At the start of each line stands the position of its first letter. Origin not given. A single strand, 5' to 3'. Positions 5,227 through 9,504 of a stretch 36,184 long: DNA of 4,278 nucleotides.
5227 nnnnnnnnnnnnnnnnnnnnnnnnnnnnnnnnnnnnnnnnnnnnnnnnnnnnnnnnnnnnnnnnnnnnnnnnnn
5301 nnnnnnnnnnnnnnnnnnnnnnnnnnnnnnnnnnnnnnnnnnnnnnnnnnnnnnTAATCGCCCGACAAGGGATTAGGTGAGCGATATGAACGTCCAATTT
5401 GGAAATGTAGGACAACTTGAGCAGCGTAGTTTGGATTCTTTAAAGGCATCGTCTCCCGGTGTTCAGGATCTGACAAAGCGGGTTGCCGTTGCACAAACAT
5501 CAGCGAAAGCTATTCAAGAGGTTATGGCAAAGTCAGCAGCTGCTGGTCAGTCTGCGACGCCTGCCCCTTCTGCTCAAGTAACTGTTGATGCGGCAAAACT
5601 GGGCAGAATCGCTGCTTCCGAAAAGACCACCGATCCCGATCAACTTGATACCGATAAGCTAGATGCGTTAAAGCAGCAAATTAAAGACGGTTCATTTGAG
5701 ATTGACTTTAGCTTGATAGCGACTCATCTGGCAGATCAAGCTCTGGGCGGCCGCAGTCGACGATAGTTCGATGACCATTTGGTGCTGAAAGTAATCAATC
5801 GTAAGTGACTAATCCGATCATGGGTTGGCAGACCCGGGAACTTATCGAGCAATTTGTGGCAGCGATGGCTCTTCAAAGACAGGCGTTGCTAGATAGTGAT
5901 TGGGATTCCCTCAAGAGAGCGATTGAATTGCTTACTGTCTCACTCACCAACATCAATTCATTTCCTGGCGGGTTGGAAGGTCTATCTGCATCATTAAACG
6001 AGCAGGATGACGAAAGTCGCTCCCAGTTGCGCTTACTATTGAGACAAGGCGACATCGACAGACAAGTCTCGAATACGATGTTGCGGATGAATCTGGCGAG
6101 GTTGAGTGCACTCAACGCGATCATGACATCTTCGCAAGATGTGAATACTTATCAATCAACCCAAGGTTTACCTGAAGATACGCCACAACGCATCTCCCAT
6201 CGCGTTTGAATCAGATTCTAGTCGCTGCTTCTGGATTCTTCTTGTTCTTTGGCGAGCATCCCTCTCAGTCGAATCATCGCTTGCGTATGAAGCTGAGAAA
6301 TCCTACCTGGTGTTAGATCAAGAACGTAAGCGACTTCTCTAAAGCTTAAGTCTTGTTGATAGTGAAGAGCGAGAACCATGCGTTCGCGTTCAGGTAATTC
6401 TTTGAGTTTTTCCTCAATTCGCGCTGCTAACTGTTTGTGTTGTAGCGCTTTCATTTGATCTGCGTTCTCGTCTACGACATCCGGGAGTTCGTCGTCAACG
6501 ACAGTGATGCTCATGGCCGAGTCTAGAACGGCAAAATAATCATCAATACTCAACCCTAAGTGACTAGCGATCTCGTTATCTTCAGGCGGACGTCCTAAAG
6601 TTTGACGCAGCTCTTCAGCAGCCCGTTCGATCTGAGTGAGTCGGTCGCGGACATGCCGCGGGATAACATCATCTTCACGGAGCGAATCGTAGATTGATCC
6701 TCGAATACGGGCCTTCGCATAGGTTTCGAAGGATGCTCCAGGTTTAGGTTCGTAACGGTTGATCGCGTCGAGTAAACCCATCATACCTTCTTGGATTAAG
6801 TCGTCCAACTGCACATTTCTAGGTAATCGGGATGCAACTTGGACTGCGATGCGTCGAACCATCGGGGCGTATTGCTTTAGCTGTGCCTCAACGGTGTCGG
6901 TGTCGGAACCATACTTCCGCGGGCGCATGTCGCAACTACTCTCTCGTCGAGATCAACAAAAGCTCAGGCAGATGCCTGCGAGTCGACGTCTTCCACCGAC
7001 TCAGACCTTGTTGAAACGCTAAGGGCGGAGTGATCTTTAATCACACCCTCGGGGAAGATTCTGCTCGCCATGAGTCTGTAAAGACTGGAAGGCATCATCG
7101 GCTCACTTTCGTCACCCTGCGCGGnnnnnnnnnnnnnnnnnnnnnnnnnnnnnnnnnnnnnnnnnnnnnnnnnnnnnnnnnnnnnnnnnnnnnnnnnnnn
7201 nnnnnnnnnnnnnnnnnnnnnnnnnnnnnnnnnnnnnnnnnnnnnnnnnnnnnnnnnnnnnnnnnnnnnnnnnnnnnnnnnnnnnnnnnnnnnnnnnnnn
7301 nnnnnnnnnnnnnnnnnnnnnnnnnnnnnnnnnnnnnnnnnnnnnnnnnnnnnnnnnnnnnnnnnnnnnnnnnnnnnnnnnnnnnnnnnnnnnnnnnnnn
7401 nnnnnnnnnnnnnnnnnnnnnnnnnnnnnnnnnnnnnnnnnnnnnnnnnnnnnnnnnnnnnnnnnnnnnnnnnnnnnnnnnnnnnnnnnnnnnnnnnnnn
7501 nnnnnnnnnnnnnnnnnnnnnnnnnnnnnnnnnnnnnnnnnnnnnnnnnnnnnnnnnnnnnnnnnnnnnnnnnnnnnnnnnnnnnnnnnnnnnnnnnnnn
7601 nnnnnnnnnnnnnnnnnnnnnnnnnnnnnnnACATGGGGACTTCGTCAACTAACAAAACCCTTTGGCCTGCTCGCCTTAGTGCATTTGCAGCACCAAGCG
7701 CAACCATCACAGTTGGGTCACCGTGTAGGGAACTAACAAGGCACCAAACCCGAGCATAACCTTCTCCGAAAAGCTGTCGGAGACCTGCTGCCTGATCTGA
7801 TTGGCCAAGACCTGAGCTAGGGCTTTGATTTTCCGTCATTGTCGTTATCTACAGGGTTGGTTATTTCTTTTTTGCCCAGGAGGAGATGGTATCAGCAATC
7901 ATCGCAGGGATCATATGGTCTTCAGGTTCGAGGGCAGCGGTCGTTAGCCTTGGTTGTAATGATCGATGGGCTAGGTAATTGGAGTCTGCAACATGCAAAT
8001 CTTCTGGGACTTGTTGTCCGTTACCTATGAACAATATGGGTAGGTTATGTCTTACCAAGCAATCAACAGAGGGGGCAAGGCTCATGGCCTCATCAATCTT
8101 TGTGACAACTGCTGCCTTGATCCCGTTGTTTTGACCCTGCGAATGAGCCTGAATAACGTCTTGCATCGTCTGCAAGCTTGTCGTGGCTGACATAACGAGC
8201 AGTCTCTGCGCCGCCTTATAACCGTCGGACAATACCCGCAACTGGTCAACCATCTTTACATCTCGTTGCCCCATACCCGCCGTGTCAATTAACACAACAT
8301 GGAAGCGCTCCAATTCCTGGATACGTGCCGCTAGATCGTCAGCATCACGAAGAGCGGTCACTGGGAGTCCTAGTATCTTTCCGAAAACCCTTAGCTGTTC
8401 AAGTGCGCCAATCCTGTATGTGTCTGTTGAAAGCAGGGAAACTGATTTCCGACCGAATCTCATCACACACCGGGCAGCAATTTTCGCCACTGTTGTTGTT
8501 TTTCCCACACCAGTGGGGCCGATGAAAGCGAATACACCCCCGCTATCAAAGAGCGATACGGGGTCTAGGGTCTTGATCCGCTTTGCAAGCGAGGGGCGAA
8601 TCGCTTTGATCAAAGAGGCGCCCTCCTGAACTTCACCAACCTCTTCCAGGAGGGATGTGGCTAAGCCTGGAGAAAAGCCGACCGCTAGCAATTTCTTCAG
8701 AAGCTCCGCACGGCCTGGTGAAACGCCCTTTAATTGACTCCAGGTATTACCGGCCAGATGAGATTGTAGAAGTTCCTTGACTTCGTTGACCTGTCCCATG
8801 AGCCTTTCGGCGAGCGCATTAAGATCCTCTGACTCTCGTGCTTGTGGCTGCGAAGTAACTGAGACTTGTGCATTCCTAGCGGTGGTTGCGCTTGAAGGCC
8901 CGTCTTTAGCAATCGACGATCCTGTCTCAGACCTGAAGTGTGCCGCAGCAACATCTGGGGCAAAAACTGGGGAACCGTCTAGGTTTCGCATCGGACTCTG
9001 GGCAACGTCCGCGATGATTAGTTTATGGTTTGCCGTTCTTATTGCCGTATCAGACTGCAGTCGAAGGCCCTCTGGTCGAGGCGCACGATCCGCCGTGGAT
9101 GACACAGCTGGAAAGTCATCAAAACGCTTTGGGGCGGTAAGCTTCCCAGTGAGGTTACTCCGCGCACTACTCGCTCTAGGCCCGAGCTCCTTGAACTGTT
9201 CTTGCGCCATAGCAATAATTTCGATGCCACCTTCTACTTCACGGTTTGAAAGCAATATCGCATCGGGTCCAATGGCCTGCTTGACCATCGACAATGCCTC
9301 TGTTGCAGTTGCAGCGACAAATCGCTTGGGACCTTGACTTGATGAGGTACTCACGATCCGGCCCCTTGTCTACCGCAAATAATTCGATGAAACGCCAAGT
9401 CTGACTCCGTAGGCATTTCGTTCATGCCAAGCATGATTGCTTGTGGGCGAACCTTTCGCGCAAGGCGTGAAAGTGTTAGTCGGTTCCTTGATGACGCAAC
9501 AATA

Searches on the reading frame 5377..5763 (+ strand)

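Call 19: search_protein_families(library=pfam, proteins=[window:5377-5763:+], max_evalue=0.001)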
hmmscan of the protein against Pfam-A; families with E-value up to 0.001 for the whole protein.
window:5377-5763:+ (129 aa): 1 family
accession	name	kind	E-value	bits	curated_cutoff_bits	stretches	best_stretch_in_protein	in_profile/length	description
PF04316.19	FlgM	-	1.9e-07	31.7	25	1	77-118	14-53/55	Anti-sigma-28 factor, FlgM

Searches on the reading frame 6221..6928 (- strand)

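Call 19: search_protein_families(library=pfam, proteins=[window:6221-6928:-], max_evalue=0.001)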
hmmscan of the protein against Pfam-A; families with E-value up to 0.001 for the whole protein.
window:6221-6928:- (236 aa): 4 families
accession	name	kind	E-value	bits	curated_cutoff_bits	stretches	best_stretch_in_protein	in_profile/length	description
PF04542.20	Sigma70_r2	-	1.3e-17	63.8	24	1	18-85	3-67/71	Sigma-70 region 2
PF04545.22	Sigma70_r4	-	1.8e-13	50.2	24.1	1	175-222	2-49/50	Sigma-70, region 4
PF04539.22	Sigma70_r3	-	6e-11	42.7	25.3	1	97-145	3-51/78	Sigma-70 region 3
PF08281.18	Sigma70_r4_2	-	2.6e-09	37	25.7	1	170-221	3-54/54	Sigma-70, region 4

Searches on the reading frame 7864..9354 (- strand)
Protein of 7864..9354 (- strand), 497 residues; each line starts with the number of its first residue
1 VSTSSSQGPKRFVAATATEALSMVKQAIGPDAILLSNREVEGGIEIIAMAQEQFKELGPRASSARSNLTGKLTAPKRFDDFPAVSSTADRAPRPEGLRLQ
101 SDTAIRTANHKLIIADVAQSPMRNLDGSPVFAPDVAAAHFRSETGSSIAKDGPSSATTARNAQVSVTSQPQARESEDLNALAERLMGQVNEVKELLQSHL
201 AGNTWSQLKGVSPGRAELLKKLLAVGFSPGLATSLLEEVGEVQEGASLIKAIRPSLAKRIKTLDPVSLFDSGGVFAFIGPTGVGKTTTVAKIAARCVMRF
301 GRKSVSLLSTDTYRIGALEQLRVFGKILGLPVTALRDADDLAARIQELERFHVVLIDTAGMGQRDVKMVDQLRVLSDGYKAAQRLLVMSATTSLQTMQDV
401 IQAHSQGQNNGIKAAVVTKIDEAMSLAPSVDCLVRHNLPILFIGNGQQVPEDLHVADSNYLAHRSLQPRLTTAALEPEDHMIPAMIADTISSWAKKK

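Call 19: search_protein_families(library=pfam, proteins=[window:7864-9354:-], max_evalue=0.001)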
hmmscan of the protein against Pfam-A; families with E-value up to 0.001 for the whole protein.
window:7864-9354:- (497 aa): 2 families
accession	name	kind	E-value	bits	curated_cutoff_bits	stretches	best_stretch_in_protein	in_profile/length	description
PF00448.28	SRP54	-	4.3e-37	128.1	22.7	1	274-465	3-194/196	SRP54-type protein, GTPase domain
PF00004.35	AAA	-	9.3e-06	26.6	21.2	1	277-399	3-116/131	ATPase family associated with various cellular activities (AAA)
